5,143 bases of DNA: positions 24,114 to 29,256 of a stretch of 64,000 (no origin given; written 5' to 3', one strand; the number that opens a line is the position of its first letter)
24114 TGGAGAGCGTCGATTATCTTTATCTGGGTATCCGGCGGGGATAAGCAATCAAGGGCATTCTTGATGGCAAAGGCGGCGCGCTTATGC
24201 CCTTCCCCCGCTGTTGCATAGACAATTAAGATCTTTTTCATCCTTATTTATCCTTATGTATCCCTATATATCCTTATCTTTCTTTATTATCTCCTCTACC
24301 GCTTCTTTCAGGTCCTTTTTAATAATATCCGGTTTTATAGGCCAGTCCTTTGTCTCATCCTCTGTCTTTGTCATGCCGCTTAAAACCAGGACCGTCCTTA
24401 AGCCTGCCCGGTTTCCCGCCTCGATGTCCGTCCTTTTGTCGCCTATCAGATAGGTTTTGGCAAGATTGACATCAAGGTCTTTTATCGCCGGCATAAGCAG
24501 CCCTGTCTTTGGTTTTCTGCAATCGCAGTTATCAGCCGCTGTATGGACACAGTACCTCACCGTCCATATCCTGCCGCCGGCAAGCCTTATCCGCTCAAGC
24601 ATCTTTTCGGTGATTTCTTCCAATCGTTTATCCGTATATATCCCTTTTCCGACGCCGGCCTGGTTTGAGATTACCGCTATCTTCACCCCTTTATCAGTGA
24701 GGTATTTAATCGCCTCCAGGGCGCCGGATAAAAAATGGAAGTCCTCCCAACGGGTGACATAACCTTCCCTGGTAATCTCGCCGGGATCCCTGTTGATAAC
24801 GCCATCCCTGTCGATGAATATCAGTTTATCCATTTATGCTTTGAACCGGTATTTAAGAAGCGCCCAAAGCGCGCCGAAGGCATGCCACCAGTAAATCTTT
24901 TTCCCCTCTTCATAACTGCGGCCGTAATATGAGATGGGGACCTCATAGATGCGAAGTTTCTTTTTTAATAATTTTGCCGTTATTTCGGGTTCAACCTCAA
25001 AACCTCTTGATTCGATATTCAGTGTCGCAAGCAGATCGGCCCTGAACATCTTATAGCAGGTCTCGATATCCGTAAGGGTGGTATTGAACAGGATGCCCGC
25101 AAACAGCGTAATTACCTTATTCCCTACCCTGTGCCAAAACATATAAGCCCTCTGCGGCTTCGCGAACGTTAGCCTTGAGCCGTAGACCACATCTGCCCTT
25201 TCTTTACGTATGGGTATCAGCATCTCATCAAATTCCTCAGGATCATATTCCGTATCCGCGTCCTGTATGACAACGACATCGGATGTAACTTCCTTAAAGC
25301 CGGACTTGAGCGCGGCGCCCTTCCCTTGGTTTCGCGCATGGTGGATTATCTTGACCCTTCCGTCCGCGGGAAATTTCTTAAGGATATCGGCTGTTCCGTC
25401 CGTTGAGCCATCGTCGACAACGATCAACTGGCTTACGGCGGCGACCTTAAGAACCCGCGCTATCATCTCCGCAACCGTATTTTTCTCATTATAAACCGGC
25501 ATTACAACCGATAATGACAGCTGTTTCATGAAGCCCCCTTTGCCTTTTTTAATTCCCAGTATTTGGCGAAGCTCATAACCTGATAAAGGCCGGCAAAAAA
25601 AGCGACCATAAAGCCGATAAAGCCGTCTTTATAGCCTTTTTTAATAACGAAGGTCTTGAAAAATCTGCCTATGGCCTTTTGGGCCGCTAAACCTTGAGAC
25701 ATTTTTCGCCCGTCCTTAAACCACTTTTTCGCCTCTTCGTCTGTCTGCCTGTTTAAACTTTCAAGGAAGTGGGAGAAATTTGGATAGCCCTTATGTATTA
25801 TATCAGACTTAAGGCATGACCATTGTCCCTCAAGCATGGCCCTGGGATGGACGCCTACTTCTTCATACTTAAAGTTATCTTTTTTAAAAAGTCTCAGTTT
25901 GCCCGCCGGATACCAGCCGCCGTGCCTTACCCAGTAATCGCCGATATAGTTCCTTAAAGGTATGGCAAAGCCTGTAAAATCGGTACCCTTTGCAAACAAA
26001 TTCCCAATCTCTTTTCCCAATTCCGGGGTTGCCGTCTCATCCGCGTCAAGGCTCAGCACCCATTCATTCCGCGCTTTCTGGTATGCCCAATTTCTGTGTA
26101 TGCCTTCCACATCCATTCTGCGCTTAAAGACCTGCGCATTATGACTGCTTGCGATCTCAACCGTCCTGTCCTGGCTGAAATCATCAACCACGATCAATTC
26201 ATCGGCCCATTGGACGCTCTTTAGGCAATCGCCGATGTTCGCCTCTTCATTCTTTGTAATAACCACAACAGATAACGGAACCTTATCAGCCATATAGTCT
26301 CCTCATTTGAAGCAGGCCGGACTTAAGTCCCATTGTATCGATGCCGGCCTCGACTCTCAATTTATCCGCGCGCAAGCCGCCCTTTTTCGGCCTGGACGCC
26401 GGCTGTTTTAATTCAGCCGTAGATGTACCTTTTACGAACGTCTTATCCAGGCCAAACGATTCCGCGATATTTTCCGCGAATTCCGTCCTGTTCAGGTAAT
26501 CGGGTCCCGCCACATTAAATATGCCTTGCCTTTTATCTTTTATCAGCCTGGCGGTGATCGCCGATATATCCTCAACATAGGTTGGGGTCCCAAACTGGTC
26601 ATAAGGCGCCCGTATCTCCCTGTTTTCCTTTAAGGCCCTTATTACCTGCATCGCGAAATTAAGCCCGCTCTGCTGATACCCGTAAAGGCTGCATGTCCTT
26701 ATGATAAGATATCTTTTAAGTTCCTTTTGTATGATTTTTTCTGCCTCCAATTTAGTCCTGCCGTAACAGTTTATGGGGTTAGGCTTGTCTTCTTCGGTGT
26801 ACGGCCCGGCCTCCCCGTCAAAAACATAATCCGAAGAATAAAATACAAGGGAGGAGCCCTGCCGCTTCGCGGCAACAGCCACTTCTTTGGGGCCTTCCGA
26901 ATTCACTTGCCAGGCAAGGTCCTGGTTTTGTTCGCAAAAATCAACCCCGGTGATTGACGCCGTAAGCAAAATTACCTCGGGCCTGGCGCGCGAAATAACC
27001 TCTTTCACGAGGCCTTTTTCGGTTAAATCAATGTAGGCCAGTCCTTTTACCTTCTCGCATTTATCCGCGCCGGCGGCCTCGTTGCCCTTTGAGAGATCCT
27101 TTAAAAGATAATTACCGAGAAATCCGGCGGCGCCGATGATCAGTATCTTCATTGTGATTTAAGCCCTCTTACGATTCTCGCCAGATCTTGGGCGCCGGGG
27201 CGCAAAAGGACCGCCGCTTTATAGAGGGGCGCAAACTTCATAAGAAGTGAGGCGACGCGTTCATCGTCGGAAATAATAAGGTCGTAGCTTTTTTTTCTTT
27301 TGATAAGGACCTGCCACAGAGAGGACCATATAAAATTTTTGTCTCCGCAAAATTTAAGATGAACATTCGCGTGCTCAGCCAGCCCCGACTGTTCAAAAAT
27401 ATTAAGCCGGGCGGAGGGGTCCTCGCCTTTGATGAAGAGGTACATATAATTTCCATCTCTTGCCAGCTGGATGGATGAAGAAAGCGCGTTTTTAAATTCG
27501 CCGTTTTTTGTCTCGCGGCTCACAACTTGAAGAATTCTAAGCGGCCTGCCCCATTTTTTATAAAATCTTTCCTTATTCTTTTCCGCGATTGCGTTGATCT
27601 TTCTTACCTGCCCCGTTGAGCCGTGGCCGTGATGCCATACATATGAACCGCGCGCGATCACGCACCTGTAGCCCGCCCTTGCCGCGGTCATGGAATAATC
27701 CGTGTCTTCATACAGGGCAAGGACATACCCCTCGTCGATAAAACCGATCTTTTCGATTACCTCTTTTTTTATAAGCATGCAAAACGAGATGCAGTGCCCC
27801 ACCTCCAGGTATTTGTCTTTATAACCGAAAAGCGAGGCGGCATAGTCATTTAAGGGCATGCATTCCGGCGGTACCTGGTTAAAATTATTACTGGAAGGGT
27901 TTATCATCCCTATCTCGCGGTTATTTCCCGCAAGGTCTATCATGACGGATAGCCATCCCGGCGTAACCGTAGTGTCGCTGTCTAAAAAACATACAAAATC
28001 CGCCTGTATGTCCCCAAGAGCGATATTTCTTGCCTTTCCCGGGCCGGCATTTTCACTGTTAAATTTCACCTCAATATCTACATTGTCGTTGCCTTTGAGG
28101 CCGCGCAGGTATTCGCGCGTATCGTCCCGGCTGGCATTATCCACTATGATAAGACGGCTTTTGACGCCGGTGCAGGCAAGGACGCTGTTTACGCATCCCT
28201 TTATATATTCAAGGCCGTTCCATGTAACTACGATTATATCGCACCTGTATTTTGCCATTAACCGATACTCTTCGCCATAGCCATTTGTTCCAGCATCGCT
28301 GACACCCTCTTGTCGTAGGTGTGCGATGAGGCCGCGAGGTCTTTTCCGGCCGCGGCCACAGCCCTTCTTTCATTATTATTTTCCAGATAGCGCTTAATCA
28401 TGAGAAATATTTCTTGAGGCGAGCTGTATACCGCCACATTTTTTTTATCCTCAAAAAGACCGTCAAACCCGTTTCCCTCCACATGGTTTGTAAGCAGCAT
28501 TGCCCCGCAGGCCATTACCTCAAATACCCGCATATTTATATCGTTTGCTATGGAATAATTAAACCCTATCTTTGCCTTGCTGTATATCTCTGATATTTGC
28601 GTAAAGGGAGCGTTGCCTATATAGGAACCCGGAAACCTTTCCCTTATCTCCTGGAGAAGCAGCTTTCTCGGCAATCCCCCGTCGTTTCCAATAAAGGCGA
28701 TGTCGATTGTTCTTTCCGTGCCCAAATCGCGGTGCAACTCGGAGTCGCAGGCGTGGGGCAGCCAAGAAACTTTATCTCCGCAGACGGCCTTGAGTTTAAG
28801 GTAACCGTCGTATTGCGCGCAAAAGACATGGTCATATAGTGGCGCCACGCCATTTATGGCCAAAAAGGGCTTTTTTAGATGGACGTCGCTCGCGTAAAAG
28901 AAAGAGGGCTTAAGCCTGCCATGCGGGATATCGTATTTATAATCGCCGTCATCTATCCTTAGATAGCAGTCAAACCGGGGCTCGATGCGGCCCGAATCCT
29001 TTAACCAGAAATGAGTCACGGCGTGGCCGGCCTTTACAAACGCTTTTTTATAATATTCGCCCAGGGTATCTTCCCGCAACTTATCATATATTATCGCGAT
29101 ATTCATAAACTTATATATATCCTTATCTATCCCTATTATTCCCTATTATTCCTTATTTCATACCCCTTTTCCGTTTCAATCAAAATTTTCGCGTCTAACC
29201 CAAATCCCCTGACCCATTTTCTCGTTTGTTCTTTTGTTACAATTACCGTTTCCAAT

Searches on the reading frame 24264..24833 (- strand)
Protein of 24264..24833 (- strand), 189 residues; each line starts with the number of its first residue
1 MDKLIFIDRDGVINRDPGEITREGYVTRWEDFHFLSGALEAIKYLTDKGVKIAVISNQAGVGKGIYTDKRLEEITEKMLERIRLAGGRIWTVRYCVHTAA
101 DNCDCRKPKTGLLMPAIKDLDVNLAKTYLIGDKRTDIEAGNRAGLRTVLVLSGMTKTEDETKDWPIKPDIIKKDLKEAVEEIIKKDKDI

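Call 10: search_protein_families(library=pfam, proteins=[window:24264-24833:-], max_evalue=0.00001)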
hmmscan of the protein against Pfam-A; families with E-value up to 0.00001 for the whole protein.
window:24264-24833:- (189 aa): 4 families
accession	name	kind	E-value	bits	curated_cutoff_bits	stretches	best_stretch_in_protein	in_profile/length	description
PF13242.12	Hydrolase_like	-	4.7e-20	71.7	22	1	105-178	2-75/75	HAD-hyrolase-like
PF13419.12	HAD_2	-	8.8e-11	42.7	23.8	1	31-150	77-178/178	Haloacid dehalogenase-like hydrolase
PF08645.17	PNK3P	-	1.3e-08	35.1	22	1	28-132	23-125/161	Polynucleotide kinase 3 phosphatase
PF00702.32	Hydrolase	-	8.4e-07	30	26.4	1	31-144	96-191/191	haloacid dehalogenase-like hydrolase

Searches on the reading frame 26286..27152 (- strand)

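Call 10: search_protein_families(library=pfam, proteins=[window:26286-27152:-], max_evalue=0.00001)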
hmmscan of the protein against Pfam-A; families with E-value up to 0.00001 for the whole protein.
window:26286-27152:- (288 aa): 6 families
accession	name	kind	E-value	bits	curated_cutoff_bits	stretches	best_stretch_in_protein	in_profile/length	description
PF04321.23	RmlD_sub_bind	-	9.4e-67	225.5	27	1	1-280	1-278/287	RmlD substrate binding domain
PF01370.27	Epimerase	-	7e-25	88.3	20.9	1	3-215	1-240/240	NAD dependent epimerase/dehydratase family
PF16363.11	GDP_Man_Dehyd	-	1.3e-10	41.8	27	1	4-167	1-193/332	GDP-mannose 4,6 dehydratase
PF01073.25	3Beta_HSD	-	7.4e-09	35.5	22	1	4-197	1-222/280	3-beta hydroxysteroid dehydrogenase/isomerase family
PF07993.18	NAD_binding_4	-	1.5e-07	31.3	20.1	0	69-163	98-214/258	Male sterility protein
PF02719.21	Polysacc_synt_2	-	1.2e-06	28.4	20.2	0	40-144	60-152/293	Polysaccharide biosynthesis protein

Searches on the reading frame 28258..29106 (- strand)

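Call 10: search_protein_families(library=pfam, proteins=[window:28258-29106:-], max_evalue=0.00001)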
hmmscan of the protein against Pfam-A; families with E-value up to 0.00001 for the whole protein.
window:28258-29106:- (282 aa): 1 family
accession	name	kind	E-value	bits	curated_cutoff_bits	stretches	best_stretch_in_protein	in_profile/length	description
PF13524.12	Glyco_trans_1_2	-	4.4e-25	88.7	25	1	160-272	29-143/144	Glycosyl transferase-like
